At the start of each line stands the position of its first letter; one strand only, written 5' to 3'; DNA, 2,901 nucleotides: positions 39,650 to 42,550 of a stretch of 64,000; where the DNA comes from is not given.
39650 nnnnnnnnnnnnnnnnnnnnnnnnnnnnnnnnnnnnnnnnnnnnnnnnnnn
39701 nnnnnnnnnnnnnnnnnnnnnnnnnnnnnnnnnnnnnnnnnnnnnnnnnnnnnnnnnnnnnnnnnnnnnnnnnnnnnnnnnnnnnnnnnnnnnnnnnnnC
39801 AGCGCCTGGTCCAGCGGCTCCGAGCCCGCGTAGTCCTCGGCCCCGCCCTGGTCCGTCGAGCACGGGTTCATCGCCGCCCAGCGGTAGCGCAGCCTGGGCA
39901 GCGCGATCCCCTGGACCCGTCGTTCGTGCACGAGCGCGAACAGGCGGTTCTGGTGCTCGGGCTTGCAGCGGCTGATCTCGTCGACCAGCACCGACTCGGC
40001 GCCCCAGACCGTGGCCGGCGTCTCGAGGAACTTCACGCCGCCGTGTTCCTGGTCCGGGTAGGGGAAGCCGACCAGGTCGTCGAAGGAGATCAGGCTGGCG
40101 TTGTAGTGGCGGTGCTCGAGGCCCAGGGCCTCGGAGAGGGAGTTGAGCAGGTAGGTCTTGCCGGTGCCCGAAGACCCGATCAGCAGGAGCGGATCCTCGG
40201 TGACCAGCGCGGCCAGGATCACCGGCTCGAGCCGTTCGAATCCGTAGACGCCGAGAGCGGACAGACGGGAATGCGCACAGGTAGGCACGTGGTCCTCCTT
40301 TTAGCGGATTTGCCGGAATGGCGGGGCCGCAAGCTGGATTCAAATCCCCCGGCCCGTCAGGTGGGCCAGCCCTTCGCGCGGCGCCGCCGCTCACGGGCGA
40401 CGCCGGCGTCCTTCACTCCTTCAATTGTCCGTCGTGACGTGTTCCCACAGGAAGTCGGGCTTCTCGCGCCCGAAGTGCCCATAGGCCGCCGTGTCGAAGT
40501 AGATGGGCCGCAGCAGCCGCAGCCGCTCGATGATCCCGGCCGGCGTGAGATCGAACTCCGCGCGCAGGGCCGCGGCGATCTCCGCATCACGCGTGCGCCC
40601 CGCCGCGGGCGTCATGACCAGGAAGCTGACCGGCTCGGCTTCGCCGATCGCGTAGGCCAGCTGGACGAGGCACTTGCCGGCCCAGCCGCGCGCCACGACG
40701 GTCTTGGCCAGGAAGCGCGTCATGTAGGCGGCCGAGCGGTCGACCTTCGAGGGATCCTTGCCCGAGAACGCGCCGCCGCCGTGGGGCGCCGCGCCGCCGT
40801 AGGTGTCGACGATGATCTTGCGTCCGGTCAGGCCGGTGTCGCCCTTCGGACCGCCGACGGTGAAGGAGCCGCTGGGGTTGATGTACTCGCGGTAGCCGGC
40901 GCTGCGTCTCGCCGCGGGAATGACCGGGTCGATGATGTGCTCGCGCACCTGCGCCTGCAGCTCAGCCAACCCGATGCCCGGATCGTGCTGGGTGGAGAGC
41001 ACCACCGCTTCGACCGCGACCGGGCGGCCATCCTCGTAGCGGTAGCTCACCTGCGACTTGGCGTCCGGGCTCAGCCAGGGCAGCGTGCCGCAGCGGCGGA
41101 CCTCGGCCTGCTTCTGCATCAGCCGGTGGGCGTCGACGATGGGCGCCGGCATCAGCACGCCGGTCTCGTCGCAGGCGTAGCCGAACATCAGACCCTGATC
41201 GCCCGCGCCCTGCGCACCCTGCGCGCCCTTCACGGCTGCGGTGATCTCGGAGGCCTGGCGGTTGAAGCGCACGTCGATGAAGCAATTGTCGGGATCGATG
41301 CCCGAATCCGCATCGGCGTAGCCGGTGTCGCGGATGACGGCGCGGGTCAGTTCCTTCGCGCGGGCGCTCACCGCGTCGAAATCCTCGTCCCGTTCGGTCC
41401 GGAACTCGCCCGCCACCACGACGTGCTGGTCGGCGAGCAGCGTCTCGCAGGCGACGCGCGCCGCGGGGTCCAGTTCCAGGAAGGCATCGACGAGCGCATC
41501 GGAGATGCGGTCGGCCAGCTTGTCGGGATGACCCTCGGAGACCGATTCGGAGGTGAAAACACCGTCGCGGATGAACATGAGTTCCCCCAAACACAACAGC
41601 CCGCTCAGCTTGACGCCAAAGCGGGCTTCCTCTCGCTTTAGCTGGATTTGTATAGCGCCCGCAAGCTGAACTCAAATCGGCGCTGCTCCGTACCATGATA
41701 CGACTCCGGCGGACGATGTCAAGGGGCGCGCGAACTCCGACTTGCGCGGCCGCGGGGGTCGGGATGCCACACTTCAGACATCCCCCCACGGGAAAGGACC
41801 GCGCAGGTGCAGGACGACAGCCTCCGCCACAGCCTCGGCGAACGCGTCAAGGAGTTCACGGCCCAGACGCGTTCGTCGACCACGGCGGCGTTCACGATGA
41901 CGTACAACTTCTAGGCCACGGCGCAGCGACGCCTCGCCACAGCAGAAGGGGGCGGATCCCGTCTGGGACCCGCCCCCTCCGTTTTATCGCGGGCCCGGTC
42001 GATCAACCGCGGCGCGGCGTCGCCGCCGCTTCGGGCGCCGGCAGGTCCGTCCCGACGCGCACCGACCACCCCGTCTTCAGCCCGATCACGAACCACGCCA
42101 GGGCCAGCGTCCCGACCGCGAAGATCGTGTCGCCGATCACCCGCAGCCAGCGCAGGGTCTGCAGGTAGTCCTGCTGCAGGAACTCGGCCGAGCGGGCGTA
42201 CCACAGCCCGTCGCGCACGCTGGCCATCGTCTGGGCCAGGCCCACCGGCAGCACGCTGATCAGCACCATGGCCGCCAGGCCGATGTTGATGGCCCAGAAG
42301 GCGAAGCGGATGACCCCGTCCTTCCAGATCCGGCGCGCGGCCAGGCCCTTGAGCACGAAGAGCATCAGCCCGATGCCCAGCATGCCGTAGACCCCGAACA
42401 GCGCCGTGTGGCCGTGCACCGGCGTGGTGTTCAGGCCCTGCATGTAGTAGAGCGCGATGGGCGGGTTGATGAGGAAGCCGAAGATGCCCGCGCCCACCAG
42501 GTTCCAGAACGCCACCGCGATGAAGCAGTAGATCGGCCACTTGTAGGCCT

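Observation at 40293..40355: Second copy of the metK-leader RNA element sits in front of the MoxR cassette and ends in its Shine-Dalgarno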

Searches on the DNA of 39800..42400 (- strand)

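Call 4: search_rna_families(source=window, start=39800, end=42400, threshold=evalue, max_evalue=10, show_alignments=6)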
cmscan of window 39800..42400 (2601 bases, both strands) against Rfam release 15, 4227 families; matches with E-value up to 10: 8.
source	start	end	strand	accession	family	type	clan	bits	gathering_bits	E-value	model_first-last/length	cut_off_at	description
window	41621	41693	-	RF00521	SAM_alpha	Cis-reg; riboswitch;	-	29.9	36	0.00035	1-79/79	no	Alpha-proteobacteria SAM riboswitch aptamer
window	41593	41680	+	RF02424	Bp2_287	Gene; sRNA;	-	26.1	70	0.0032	44-135/174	no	Burkholderia sRNA Bp2_Cand287_SIPHT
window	40326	40451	-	RF00312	snoZ206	Gene; snRNA; snoRNA; CD-box;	-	20.7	50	1.3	1-129/129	no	Small nucleolar RNA Z206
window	41302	41387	+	RF01070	sucA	Cis-reg;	-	18.6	40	3.2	1-83/83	no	SucA RNA motif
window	41955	42031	+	RF02791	CcsR1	Gene; sRNA;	-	16.6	65.3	0.92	1-83/83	no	Conserved CCUCCUCCC motif stress-induced RNA 1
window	41940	41991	-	RF03417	mir-343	Gene; miRNA;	-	16.5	70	5.9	1-70/70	no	mir-343 microRNA precursor family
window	41856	41920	-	RF03260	mir-8229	Gene; miRNA;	-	16.4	45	9.4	1-59/59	no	mir-8229 microRNA precursor family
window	40759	40811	+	RF02136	HTT-AS1_3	Gene; lncRNA;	-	15.2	70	9.2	1-60/60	no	HTT antisense RNA 1 conserved region 3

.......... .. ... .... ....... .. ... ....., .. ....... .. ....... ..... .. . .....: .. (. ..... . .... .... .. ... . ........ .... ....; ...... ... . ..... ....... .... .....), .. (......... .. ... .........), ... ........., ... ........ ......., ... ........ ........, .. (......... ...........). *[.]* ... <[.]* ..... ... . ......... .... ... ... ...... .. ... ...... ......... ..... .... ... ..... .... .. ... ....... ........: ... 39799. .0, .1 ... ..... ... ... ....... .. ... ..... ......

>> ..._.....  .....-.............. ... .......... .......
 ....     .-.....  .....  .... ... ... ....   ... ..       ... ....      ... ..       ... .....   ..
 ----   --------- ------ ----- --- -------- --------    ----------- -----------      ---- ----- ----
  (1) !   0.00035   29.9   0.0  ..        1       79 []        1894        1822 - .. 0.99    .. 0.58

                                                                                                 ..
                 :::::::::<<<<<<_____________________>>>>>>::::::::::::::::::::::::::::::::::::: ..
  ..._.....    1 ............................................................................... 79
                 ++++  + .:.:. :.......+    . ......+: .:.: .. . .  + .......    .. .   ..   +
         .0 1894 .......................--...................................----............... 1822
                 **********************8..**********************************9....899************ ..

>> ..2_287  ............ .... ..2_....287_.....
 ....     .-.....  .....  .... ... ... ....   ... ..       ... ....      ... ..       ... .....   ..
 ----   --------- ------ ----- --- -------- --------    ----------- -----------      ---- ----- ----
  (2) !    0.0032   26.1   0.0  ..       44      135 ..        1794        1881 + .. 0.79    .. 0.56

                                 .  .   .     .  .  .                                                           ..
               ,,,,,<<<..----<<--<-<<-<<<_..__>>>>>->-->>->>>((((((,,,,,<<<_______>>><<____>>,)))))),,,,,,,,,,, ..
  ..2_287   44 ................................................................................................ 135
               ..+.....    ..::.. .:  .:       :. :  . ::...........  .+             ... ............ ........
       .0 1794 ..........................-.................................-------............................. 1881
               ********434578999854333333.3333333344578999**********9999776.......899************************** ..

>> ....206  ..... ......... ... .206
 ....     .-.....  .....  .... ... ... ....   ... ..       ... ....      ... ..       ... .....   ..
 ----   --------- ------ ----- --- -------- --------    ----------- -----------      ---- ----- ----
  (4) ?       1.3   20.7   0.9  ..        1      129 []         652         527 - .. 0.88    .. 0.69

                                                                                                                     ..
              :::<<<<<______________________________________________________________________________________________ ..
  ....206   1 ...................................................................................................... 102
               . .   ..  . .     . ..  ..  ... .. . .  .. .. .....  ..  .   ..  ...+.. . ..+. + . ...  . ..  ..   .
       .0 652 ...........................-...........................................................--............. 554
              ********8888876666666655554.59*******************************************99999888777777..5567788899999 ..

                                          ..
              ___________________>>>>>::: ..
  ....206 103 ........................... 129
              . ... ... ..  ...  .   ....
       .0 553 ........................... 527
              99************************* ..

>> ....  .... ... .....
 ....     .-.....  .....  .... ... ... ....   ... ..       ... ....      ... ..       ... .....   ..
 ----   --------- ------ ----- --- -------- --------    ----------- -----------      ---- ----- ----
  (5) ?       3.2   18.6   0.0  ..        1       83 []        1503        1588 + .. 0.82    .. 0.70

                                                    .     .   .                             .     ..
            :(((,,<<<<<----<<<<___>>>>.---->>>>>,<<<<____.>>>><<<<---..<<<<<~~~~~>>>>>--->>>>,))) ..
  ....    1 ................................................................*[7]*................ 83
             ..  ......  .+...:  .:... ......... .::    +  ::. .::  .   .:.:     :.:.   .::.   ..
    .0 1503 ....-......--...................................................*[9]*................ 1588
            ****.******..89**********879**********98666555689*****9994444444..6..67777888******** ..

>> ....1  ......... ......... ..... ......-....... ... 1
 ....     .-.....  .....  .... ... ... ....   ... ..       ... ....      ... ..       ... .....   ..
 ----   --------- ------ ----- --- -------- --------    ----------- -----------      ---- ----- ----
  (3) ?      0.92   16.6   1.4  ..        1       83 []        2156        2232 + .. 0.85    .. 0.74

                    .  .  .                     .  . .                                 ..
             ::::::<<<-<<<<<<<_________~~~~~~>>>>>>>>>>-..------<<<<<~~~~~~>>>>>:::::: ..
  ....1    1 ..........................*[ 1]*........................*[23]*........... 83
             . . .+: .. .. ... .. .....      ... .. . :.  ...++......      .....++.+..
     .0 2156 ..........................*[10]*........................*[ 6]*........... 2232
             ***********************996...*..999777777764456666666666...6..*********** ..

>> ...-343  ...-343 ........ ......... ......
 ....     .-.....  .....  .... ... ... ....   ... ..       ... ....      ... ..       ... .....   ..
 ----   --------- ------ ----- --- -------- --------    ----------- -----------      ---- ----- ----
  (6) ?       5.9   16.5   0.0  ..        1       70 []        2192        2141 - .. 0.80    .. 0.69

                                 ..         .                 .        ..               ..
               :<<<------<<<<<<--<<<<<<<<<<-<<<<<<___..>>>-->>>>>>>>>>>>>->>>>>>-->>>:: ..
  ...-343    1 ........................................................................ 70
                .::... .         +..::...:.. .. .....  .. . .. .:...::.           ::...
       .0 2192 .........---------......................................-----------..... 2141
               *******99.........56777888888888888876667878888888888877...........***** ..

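Call 5: search_rna_families(source=window, start=40270, end=40420, threshold=evalue, max_evalue=10, show_alignments=5)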
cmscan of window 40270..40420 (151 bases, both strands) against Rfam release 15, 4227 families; matches with E-value up to 10: 10.
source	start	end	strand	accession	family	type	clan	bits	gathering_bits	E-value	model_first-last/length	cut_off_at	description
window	40326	40420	-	RF00312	snoZ206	Gene; snRNA; snoRNA; CD-box;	-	16.9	50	0.57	33-129/129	5'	Small nucleolar RNA Z206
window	40295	40398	-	RF03126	L20-Deltaproteobacteria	Cis-reg; leader;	-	15.7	42.8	0.52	1-59/59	no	L20-Deltaproteobacteria ribosomal protein leader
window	40380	40404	-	RF01836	weev_FSE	Cis-reg; frameshift_element;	-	14.6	40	8.1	1-27/27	no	ribosomal frameshift site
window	40292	40359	-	RF01826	SAM_V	Cis-reg; riboswitch;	-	14.2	41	5.1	1-66/66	no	SAM-V (S-adenosyl methionine) riboswitch aptamer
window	40323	40385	-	RF01684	mascRNA-menRNA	Gene;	-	12.9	42.5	3.7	1-56/56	no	MALAT1-associated small cytoplasmic RNA/MEN beta RNA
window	40284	40416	+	RF02128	GNAS-AS1_2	Gene; lncRNA;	-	12.2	47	5.1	1-118/118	no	GNAS antisense RNA 1 conserved region 2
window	40324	40349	-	RF00521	SAM_alpha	Cis-reg; riboswitch;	-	11.5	36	2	13-39/79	no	Alpha-proteobacteria SAM riboswitch aptamer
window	40378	40405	+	RF02791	CcsR1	Gene; sRNA;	-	10.6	65.3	3.2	44-77/83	no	Conserved CCUCCUCCC motif stress-induced RNA 1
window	40369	40420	-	RF02609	BSR0602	Gene; sRNA;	-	8.6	191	8.3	118-169/169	5'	Brucella sRNA 0602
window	40389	40415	-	RF01134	sR30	Gene; snRNA; snoRNA; CD-box;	-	8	38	7.4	36-57/57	no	Small nucleolar RNA sR30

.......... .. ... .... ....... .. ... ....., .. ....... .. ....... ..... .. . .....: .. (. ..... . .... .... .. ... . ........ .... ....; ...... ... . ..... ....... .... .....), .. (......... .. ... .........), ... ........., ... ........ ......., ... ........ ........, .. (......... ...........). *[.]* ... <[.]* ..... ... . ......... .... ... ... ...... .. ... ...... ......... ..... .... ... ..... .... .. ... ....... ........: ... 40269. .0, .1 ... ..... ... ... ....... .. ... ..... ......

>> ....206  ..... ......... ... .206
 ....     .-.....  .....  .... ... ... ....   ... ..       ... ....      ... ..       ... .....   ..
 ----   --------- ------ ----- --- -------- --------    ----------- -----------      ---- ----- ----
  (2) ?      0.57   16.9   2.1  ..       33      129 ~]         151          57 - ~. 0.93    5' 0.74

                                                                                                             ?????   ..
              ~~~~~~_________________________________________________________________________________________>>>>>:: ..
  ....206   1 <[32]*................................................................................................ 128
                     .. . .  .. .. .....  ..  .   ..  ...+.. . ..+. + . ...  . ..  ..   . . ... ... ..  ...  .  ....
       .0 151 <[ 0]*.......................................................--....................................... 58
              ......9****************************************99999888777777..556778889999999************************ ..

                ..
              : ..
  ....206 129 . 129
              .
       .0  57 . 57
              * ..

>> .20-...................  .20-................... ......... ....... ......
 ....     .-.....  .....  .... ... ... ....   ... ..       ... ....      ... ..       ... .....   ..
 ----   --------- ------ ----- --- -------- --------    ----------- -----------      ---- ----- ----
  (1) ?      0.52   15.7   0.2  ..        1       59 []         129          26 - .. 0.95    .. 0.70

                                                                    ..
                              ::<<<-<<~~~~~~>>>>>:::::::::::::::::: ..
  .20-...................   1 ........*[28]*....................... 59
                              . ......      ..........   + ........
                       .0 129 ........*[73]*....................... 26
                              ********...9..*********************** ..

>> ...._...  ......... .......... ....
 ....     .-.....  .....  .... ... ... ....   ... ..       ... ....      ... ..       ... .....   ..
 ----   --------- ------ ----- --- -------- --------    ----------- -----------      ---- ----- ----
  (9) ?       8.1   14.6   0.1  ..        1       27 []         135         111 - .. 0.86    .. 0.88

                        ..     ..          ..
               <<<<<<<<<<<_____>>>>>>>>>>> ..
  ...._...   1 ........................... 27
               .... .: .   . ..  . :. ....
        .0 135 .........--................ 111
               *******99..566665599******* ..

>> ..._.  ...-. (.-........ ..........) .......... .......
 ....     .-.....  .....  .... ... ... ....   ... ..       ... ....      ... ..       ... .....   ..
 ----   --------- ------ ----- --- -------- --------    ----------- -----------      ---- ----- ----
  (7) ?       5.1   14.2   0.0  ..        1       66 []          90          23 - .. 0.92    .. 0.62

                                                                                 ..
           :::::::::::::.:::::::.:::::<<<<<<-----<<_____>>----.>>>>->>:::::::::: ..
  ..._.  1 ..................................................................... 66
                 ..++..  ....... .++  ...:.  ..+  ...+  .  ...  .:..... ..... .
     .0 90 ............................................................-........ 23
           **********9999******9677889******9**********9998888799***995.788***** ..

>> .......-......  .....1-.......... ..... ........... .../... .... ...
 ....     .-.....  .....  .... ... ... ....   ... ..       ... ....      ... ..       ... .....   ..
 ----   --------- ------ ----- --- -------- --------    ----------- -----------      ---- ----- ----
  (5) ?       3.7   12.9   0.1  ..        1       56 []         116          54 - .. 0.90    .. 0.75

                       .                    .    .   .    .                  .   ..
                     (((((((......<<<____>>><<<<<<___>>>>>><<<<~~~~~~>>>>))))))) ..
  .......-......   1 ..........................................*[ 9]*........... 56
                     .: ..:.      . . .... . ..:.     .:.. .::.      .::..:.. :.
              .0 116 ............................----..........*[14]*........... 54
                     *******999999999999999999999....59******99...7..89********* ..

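Call 20: build_rna_model(alignment_id=A2, structure=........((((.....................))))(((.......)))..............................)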
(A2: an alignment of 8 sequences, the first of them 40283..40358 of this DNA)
Model R1 built from alignment A2 (8 sequences, 80 columns); structure: as given.
model positions 77; base pairs 7; branch points 1; effective number of sequences 2.53; information 0.735 bits per position. Calibrated on 0.2 Mb of random sequence (short: E-values are rough).
structure used (alignment columns):
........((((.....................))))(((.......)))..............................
